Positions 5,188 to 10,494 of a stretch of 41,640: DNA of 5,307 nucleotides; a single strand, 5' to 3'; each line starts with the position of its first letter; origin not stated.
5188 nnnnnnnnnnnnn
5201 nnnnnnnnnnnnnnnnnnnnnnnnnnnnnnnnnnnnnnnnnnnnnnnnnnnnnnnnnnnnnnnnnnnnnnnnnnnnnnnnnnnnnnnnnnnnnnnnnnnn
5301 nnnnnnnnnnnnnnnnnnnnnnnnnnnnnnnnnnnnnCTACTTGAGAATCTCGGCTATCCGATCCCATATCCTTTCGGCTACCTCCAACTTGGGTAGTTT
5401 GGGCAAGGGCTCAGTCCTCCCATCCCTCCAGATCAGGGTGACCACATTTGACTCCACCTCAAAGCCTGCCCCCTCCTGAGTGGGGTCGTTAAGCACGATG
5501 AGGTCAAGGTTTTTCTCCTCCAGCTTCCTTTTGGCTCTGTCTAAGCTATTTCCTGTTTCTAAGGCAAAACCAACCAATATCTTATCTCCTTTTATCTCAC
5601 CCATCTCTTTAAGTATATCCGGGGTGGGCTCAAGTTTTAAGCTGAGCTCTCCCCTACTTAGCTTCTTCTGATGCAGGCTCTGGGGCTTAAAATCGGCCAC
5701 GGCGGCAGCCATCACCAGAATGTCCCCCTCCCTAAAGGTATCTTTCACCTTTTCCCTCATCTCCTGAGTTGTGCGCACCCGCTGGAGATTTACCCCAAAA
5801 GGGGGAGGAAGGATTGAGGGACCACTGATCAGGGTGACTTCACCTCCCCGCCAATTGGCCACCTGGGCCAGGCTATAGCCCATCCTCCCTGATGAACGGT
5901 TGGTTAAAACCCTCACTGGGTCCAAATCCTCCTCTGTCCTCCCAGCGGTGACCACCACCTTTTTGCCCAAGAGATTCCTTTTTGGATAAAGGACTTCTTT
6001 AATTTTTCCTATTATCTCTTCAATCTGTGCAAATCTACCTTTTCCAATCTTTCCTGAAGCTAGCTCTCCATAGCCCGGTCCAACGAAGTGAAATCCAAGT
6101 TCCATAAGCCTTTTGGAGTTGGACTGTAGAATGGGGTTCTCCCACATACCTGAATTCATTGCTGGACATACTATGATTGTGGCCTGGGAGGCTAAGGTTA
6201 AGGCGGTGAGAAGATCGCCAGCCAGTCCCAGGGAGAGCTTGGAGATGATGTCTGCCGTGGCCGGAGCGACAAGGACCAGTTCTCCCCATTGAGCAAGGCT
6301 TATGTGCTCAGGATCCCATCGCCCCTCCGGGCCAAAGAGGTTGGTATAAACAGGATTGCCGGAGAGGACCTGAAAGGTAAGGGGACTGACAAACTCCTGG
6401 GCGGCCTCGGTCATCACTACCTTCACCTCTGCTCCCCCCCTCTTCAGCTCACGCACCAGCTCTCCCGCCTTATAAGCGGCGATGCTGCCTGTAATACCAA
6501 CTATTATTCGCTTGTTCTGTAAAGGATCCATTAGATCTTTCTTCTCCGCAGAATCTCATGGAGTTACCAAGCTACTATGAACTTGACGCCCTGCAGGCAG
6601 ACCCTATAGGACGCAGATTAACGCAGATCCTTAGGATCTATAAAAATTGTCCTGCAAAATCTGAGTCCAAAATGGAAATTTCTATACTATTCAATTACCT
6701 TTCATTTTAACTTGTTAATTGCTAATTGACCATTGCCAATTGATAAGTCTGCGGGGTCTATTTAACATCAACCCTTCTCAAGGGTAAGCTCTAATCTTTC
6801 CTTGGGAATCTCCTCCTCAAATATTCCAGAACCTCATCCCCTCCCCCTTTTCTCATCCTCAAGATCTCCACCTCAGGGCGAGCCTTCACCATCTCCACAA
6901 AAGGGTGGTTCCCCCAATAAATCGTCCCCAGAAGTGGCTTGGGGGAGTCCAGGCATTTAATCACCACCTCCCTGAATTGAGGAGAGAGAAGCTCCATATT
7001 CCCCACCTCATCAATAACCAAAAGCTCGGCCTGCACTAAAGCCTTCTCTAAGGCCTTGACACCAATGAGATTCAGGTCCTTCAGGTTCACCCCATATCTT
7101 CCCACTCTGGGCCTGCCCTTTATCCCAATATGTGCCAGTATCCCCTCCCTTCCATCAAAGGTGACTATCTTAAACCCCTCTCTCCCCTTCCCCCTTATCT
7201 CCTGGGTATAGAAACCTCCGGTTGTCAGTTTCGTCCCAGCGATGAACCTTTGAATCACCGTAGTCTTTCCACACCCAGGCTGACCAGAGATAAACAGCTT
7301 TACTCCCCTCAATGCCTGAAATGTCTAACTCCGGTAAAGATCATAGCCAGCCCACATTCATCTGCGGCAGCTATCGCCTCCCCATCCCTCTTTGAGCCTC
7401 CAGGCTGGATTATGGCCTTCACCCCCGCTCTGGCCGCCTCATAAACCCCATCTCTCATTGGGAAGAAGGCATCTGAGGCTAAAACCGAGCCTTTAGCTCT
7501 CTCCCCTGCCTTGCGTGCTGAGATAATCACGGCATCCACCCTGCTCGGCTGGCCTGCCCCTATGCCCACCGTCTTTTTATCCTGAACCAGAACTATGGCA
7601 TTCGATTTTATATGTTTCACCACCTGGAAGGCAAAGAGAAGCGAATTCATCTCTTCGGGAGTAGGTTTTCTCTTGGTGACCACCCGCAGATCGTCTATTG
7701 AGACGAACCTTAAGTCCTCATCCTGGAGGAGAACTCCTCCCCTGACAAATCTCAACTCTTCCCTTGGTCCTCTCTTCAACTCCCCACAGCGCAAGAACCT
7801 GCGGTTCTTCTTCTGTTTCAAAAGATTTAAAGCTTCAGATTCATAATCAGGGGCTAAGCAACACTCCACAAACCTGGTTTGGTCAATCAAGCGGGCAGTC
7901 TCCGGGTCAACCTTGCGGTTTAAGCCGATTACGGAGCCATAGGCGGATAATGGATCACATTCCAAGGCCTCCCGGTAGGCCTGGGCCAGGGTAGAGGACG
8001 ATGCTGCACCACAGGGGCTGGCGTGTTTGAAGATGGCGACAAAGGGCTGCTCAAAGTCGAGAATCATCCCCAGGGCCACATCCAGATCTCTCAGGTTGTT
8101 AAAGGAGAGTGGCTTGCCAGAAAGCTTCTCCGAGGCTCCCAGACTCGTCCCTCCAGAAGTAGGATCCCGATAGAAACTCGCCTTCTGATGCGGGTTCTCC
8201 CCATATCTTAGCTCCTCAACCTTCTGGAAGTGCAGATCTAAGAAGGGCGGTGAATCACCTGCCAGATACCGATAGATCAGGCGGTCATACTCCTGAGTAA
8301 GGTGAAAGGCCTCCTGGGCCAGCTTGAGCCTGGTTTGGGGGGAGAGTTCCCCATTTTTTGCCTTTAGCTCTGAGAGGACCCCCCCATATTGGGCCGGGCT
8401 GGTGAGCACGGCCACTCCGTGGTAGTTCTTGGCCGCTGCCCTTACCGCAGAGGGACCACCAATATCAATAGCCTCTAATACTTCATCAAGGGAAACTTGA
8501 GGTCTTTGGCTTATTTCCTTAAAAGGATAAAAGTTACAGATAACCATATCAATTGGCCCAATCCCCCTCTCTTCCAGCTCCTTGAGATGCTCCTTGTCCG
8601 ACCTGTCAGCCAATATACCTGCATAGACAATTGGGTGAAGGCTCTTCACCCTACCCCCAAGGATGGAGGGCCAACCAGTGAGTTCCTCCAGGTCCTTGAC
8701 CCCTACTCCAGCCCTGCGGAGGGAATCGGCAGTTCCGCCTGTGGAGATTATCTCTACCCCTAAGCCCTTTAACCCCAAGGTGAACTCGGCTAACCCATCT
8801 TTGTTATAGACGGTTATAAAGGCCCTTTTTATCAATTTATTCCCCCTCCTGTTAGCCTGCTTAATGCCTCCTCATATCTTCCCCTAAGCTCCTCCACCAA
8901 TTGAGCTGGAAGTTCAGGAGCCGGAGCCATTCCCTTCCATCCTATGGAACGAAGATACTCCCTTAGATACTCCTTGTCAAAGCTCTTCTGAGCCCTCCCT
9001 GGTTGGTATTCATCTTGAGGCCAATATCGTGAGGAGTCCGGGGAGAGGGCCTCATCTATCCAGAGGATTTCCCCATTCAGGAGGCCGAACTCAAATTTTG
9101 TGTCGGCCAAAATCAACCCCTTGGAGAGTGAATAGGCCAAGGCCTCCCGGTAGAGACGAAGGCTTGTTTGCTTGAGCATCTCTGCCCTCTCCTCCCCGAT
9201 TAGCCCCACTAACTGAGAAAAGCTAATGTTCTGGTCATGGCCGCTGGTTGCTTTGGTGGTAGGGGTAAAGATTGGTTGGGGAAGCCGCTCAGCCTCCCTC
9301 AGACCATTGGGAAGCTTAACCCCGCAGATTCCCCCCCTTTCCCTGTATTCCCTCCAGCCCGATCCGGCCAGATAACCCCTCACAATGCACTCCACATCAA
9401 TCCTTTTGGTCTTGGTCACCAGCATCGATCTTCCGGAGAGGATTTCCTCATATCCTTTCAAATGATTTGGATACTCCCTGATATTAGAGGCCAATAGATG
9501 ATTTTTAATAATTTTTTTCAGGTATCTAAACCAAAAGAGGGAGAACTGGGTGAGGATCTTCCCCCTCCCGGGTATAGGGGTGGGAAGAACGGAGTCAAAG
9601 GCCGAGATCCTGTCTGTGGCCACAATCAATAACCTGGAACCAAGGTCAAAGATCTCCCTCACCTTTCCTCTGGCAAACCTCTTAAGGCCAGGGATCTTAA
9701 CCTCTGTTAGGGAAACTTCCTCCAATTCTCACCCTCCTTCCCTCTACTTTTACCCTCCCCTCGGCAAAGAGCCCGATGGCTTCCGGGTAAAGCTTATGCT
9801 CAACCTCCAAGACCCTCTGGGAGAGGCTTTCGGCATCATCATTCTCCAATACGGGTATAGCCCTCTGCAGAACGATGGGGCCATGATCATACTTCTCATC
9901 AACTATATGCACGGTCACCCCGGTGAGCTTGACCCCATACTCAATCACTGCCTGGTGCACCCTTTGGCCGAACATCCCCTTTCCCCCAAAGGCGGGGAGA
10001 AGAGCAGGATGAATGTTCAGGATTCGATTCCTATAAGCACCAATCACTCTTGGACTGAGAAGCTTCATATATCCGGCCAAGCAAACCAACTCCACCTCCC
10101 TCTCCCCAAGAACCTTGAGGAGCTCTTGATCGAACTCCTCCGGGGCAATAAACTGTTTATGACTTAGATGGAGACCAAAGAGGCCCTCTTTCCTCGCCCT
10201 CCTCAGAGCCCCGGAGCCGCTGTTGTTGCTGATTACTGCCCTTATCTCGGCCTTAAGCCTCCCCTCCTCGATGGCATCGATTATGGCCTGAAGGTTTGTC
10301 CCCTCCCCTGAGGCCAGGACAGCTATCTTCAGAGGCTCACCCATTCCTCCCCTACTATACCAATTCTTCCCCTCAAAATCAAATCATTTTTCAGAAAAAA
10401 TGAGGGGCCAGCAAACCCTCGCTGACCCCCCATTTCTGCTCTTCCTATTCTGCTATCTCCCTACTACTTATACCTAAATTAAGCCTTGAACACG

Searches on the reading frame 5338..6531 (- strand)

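Call 57: search_protein_families(library=pfam, proteins=[window:5338-6531:-], max_evalue=0.001)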
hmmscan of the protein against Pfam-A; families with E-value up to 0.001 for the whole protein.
window:5338-6531:- (397 aa): 2 families
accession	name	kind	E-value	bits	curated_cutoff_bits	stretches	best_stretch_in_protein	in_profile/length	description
PF04127.22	DFP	-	1e-64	218.2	22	1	188-367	2-186/186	DNA/pantothenate metabolism flavoprotein C-terminal domain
PF02441.25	Flavoprotein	-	7.2e-34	117.2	22.7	1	7-180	1-161/162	Flavoprotein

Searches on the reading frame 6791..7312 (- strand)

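Call 57: search_protein_families(library=pfam, proteins=[window:6791-7312:-], max_evalue=0.001)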
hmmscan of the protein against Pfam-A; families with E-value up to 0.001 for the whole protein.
window:6791-7312:- (173 aa): 4 families
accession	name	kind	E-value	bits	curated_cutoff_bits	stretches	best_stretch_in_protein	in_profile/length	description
PF03266.21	NTPase_1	-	2.8e-40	138.4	23.9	1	5-160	1-162/168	NTPase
PF01443.25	Viral_helicase1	-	5.4e-05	23.6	21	1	7-107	2-72/228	Viral superfamily 1 RNA helicase core domain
PF13401.12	AAA_22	-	0.00011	22.9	27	1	6-116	8-104/130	AAA domain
PF13245.12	AAA_19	-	0.00064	20.4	25.1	0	6-107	14-103/134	AAA domain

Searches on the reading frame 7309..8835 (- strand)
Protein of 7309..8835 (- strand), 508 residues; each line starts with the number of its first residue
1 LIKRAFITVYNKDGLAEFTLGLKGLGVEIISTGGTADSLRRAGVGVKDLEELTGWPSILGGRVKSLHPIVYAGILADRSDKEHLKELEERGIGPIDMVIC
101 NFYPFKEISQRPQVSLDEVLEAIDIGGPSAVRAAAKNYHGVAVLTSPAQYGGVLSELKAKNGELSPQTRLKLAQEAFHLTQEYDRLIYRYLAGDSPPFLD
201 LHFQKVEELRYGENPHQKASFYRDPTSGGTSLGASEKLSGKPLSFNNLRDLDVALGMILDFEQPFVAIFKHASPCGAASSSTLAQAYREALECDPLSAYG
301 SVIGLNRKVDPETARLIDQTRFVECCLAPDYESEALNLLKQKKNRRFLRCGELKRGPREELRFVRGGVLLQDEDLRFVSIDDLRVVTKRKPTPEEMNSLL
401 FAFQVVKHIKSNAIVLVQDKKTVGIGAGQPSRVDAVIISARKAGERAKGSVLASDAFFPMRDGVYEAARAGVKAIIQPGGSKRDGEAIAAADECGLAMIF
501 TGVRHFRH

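Call 57: search_protein_families(library=pfam, proteins=[window:7309-8835:-], max_evalue=0.001)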
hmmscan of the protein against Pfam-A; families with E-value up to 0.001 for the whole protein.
window:7309-8835:- (508 aa): 2 families
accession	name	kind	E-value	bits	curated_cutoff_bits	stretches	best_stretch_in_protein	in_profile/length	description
PF01808.24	AICARFT_IMPCHas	-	9.4e-109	364.1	25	1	134-442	1-311/311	AICARFT/IMPCHase bienzyme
PF02142.27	MGS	-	1.5e-17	63.9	24.1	1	15-128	2-93/94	MGS-like domain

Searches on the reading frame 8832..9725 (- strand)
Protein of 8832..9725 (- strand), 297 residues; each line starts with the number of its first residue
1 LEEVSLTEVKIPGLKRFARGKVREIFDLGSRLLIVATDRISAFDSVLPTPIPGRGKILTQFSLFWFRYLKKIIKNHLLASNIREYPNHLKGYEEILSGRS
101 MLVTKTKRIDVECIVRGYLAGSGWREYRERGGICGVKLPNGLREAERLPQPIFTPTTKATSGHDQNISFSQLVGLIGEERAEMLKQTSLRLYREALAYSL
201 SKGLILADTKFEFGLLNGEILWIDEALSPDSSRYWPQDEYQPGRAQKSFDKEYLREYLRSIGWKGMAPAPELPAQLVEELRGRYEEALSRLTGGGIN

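Call 57: search_protein_families(library=pfam, proteins=[window:8832-9725:-], max_evalue=0.001)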
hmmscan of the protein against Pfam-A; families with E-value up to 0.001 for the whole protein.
window:8832-9725:- (297 aa): 1 family
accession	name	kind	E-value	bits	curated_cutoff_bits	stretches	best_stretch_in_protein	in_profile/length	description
PF01259.24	SAICAR_synt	-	1.8e-72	244.3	20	1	17-264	2-227/233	SAICAR synthetase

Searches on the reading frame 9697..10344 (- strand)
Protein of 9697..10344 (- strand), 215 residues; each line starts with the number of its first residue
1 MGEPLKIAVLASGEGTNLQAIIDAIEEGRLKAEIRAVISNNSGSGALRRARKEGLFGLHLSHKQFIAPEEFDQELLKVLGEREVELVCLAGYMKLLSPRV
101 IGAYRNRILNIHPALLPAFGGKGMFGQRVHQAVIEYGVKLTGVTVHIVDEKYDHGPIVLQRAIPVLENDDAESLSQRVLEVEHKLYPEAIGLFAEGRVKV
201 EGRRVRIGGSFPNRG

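Call 57: search_protein_families(library=pfam, proteins=[window:9697-10344:-], max_evalue=0.001)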
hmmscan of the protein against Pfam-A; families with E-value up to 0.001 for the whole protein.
window:9697-10344:- (215 aa): 1 family
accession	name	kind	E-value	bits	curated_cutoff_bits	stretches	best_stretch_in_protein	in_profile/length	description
PF00551.24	Formyl_trans_N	-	4e-55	186.8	26.1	1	6-190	2-181/181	Formyl transferase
